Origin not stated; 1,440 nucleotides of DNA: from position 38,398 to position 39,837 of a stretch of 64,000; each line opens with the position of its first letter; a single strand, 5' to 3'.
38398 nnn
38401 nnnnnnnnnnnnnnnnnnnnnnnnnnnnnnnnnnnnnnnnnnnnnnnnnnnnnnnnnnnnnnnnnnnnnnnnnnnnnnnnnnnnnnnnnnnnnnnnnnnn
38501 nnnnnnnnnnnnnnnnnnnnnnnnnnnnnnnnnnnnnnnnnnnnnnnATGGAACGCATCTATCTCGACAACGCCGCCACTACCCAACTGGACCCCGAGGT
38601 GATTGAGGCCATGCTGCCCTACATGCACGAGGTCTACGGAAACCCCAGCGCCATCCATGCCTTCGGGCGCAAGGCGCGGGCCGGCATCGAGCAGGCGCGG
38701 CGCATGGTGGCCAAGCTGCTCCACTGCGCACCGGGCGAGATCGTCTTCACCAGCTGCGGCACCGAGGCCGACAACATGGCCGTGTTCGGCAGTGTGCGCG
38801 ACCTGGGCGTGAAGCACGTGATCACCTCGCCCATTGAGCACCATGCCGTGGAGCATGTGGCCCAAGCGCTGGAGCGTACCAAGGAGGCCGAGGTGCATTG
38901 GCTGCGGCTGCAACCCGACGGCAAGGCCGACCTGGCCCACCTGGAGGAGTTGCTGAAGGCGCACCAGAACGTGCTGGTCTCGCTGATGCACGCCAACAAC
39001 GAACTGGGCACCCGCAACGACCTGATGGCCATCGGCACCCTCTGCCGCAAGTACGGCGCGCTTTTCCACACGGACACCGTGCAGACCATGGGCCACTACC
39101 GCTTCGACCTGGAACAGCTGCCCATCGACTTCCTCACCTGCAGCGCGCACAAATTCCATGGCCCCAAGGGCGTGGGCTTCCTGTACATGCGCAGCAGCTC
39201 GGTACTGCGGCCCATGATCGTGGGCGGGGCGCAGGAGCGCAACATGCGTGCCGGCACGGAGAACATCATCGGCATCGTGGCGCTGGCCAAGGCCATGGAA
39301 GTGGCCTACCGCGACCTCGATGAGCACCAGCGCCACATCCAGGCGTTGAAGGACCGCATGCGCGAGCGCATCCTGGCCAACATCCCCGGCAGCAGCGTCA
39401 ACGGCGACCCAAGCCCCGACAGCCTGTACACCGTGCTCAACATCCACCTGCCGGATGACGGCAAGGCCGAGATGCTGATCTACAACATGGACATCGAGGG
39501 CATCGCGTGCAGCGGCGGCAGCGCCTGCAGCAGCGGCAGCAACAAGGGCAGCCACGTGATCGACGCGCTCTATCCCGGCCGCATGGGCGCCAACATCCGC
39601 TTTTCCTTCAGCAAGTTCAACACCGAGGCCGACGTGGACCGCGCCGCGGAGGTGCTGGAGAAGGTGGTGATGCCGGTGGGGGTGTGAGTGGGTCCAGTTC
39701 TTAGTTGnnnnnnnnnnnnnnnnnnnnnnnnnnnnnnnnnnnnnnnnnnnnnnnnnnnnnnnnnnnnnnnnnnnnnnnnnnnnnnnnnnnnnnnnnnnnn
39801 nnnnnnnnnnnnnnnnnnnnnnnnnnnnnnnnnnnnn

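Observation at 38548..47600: Decayed copy of the cysteine-desulfurase 3' end 7.9 kb downstream of the intact gene delimits an ~8-kb segment carrying an MmeI-family RM enzyme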

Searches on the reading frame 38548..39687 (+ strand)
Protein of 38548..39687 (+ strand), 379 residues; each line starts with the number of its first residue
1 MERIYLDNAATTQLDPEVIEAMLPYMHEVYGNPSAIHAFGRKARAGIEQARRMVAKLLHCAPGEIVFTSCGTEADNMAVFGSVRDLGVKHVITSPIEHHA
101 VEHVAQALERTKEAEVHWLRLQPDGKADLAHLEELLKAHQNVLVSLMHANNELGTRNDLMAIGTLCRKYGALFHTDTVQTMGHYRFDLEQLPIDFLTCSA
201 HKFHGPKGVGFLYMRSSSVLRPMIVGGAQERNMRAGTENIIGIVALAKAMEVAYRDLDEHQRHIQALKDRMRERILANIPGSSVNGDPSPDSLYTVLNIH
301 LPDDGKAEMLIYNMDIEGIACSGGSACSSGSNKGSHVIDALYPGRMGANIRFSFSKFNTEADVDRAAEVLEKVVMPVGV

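Call 8: search_protein_families(library=pfam, proteins=[window:38548-39687:+], max_evalue=0.01)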
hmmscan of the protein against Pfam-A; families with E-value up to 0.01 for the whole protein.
window:38548-39687:+ (379 aa): 2 families
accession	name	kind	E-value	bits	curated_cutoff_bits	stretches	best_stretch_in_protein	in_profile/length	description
PF00266.25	Aminotran_5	-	4.9e-80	269.7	21.5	1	4-365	1-370/371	Aminotransferase class-V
PF01212.27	Beta_elim_lyase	-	0.00021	21.2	27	1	64-177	49-169/288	Beta-eliminating lyase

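Call 10: find_related_loci(query=window:38548-39687:+, collection=genome_contigs, flank=10000)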
Query window:38548-39687:+ (379 aa) in genome_contigs; peptide patterns used: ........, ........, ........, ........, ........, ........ (x = any residue, [..] = any of these).
600 stretches matched a pattern (row limit reached: there are more); 600 encode a relative of the query (tblastn E <= 1e-3); the best 80 are kept; 80 distinct loci.
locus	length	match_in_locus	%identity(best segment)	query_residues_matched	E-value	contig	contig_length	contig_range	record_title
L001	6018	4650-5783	70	1-376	2e-179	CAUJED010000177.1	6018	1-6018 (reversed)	MAG: Bacteroidota bacterium isolate KLAP38 genome assembly, contig: KLAP38_773931, whole genome shotgun sequence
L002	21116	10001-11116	59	4-373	1e-143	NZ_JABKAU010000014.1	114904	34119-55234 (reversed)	Hymenobacter lapidiphilus strain P5342 Hymenobacter_lapidiphilus_P5342_contig_14, whole genome shotgun sequence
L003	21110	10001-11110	57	3-371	2e-142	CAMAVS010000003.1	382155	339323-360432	MAG: Chitinophaga pinensis isolate ME-08apr19-307 genome assembly, contig: ME-08apr19-C9, whole genome shotgun sequence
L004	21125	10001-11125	57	5-377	3e-141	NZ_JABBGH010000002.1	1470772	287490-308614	Hymenobacter polaris strain RP-2-7 contig2, whole genome shotgun sequence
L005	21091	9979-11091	56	3-373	2e-140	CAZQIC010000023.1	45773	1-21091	MAG TPA_asm: uncultured Bacteroidia bacterium isolate SRP128246_co1_439 genome assembly, contig: NODE_983_length_45773_c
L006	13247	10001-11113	55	3-373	2e-140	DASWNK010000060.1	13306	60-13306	MAG TPA_asm: Bacteroidia bacterium isolate SMAG_U3412 k141_81381, whole genome shotgun sequence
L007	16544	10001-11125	58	5-377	2e-140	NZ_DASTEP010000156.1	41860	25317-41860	MAG: Hymenobacter sp. isolate SMAG_U850 k141_675033, whole genome shotgun sequence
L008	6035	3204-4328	57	5-377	5e-140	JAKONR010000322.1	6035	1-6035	MAG: Hymenobacteraceae bacterium isolate M9 k127_11991961_M_bin.9, whole genome shotgun sequence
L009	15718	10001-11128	54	3-377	2e-138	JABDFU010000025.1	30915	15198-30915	MAG: Bacteroidetes bacterium isolate BWOrgControl_Nextera87_MAG1 3300020989.a:Ga0206879_1044, whole genome shotgun seque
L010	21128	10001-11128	56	4-377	5e-138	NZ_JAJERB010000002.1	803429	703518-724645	Hymenobacter translucens strain BT175 NODE_2_length_803429_cov_42.420407, whole genome shotgun sequence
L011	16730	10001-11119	54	3-375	2e-136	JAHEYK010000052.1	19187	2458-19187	MAG: Bacteroidetes bacterium isolate nzgw126 NODE_3237_length_19188_cov_7.183878, whole genome shotgun sequence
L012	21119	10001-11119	54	3-375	1e-136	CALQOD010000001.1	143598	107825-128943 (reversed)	MAG: Chitinophaga pinensis isolate HRS-HS6-bin-60 genome assembly, contig: HRS-HS6-C15, whole genome shotgun sequence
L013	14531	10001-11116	55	1-370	3e-136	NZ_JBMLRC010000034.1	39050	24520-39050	MAG: Emticicia sp. isolate LE_372940 NODE_1072_length_39050_cov_22.992666, whole genome shotgun sequence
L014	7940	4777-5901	55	1-374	3e-136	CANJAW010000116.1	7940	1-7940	MAG: Chitinophagaceae bacterium isolate RH-15aug16-49 genome assembly, contig: RH-15aug16-C22900, whole genome shotgun s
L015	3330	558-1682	56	1-375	5e-141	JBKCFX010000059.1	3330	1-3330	MAG: Bacteroidia bacterium isolate samp_510_concoct_1045 samp_510_173217, whole genome shotgun sequence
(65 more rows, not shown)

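Call 11: find_encoding_contigs(protein=window:38548-39687:+, flank=10000, max_places=10)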
Protein window:38548-39687:+ (379 aa): 20 contigs read that carry it; 10 places shown.
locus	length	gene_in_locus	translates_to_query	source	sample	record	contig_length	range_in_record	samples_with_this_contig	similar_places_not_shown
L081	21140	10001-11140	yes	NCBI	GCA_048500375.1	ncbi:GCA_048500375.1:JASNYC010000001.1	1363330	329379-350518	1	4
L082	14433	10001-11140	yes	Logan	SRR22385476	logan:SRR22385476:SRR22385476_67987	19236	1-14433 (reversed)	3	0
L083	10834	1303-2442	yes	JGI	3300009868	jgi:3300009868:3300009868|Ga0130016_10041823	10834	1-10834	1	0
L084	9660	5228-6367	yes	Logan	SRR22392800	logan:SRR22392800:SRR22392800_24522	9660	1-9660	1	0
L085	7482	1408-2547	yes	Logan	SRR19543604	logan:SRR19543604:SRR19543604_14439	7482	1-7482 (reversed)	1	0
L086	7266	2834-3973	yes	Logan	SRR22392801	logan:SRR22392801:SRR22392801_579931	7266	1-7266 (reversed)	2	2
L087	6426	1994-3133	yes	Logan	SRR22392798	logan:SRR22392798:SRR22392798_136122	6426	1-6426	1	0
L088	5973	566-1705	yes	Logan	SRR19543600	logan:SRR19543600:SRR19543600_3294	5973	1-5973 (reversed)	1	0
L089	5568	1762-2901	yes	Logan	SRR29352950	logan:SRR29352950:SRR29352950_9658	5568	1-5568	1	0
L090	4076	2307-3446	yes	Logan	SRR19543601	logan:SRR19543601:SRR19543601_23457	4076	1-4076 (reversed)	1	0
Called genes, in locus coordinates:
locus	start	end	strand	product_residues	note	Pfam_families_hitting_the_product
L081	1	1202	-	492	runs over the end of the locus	PF00282:Pyridoxal_deC, PF00155:Aminotran_1_2 (faint), PF01212:Beta_elim_lyase (weak)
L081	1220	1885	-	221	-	PF00175:NAD_binding_1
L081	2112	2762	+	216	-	PF04542:Sigma70_r2, PF08281:Sigma70_r4_2, PF04545:Sigma70_r4 (weak)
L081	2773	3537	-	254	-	PF08501:Shikimate_dh_N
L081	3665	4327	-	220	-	PF09335:VTT_dom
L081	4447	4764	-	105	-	PF00581:Rhodanese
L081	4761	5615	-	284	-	PF02679:ComA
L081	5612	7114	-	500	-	PF00515:TPR_1 (weak), PF07719:TPR_2 (weak), PF13181:TPR_8 (weak), PF13428:TPR_14 (weak), PF13414:TPR_11 (weak), PF14559:TPR_19 (weak), PF12895:ANAPC3 (weak), PF13432:TPR_16, +14 more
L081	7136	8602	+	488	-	PF02878:PGM_PMM_I, PF02879:PGM_PMM_II, PF02880:PGM_PMM_III, PF00408:PGM_PMM_IV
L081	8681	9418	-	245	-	PF20247:DUF6602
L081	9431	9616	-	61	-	-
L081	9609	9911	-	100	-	PF03693:ParD_antitoxin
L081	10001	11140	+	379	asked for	PF00266:Aminotran_5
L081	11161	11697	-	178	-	PF08797:HIRAN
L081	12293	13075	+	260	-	PF08861:DUF1828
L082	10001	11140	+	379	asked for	PF00266:Aminotran_5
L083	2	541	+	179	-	?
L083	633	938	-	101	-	PF05016:ParE_toxin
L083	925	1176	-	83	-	PF03693:ParD_antitoxin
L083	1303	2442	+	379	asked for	PF00266:Aminotran_5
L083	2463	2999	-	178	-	PF08797:HIRAN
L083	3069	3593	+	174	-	PF22398:DUF6978 (weak)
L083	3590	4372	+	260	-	PF08861:DUF1828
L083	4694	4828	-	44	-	-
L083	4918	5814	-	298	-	PF13276:HTH_21, PF00665:rve, PF24764:rva_4 (faint), PF13683:rve_3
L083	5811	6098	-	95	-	PF01527:HTH_Tnp_1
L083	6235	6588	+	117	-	-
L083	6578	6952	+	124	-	PF01850:PIN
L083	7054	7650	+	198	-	PF06940:DUF1287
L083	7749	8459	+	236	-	PF07661:MORN_2 (faint)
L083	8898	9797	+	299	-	PF12146:Hydrolase_4, PF00561:Abhydrolase_1, PF12697:Abhydrolase_6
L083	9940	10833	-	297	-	?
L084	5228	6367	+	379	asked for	PF00266:Aminotran_5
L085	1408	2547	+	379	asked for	PF00266:Aminotran_5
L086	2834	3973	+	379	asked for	PF00266:Aminotran_5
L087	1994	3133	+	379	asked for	PF00266:Aminotran_5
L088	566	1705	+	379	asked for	PF00266:Aminotran_5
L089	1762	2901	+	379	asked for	PF00266:Aminotran_5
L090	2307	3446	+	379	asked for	PF00266:Aminotran_5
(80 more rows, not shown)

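Call 15: find_homologous_proteins(query=window:38548-39687:+, max_evalue=1e-100)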
Query window:38548-39687:+ (379 aa): 7953 proteins with E <= 1e-100 among 8000 candidates; the best 120 are listed.
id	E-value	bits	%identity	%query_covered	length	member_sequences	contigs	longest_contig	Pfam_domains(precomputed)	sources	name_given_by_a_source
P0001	2.5e-244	828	95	100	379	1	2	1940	PF00266.26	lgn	-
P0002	2.2e-242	821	95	100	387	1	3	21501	PF00266.26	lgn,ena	-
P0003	6.6e-240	813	94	100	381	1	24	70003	PF00266.26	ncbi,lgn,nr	ncbi:MAG: cysteine desulfurase [Flavobacteriales bacterium]|nr:cysteine desulfurase [Flavobacteriale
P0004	7.1e-240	813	94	100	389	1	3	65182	PF00266.26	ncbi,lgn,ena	-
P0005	1.5e-239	812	94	100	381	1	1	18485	PF00266.26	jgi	jgi:cysteine desulfurase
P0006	1.5e-239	812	93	100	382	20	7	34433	PF00266.26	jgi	jgi:cysteine desulfurase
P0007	3.4e-239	811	94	100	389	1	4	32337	PF00266.26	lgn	-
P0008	3.4e-238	808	94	100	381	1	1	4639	PF00266.26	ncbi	-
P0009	2.3e-236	802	93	99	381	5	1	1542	PF00266.26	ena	-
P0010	1.1e-232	789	91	100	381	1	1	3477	PF00266.26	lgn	-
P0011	9.2e-229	777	89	100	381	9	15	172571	PF00266.26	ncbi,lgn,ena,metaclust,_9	metaclust:\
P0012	3.2e-227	772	88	100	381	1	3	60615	PF00266.26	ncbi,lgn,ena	-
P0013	1.3e-226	769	88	100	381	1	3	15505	PF00266.26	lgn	-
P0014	4.3e-226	768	88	99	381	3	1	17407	PF00266.26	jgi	-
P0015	4.5e-224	761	87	99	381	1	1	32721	PF00266.26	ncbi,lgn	ncbi:MAG: cysteine desulfurase family protein [Flavobacteriales bacterium]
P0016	1.2e-223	760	87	100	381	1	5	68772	PF00266.26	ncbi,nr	ncbi:MAG: cysteine desulfurase [Flavobacteriales bacterium]|nr:cysteine desulfurase [Flavobacteriale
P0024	4.7e-219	745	85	100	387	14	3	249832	PF00266.26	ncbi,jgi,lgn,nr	ncbi:MAG: cysteine desulfurase [Flavobacteriales bacterium]|jgi:cysteine desulfurase|nr:cysteine des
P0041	5.2e-190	649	75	99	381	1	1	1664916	PF00266.26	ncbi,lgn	-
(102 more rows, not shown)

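Call 16: find_encoding_contigs(protein=P0003, flank=10000, max_places=4)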
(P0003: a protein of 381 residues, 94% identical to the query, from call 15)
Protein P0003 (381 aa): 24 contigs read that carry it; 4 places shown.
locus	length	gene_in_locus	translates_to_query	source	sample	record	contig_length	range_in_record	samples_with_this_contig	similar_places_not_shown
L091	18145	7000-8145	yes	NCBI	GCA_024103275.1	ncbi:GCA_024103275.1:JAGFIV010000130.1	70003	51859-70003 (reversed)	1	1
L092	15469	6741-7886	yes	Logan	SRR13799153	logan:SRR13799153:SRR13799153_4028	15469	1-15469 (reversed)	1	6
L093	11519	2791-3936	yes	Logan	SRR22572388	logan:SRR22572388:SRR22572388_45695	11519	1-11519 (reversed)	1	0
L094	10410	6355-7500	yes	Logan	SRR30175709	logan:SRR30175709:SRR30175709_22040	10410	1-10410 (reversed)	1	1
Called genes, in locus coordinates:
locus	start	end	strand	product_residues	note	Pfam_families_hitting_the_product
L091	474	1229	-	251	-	PF08501:Shikimate_dh_N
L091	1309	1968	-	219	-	PF09335:VTT_dom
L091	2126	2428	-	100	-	PF00581:Rhodanese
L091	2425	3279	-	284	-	PF02679:ComA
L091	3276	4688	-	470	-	PF00515:TPR_1 (weak), PF07719:TPR_2 (weak), PF13181:TPR_8 (weak), PF13424:TPR_12 (weak), PF00515:TPR_1 (weak), PF13371:TPR_9 (weak), PF12895:ANAPC3 (weak), PF13432:TPR_16 (weak), +17 more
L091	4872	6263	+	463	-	PF02878:PGM_PMM_I, PF02879:PGM_PMM_II, PF02880:PGM_PMM_III, PF00408:PGM_PMM_IV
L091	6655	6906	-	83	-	PF03693:ParD_antitoxin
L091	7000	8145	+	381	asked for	PF00266:Aminotran_5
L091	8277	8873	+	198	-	PF06940:DUF1287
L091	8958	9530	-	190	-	PF23894:LD_SV2 (faint), PF13599:Pentapeptide_4, PF00805:Pentapeptide (weak), PF13576:Pentapeptide_3 (faint), PF13599:Pentapeptide_4, PF00805:Pentapeptide (weak), PF13599:Pentapeptide_4, PF00805:Pentapeptide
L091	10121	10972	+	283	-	PF20009:GEVED, PF18962:Por_Secre_tail (weak)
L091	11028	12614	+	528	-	PF03781:FGE-sulfatase (faint)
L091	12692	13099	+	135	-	PF18962:Por_Secre_tail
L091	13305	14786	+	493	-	PF00083:Sugar_tr (weak), PF07690:MFS_1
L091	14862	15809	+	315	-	PF00561:Abhydrolase_1, PF12146:Hydrolase_4, PF12697:Abhydrolase_6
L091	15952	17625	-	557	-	PF18962:Por_Secre_tail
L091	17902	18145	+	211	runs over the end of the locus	PF13645:YkuD_2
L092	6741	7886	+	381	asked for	PF00266:Aminotran_5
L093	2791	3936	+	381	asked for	PF00266:Aminotran_5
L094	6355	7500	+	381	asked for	PF00266:Aminotran_5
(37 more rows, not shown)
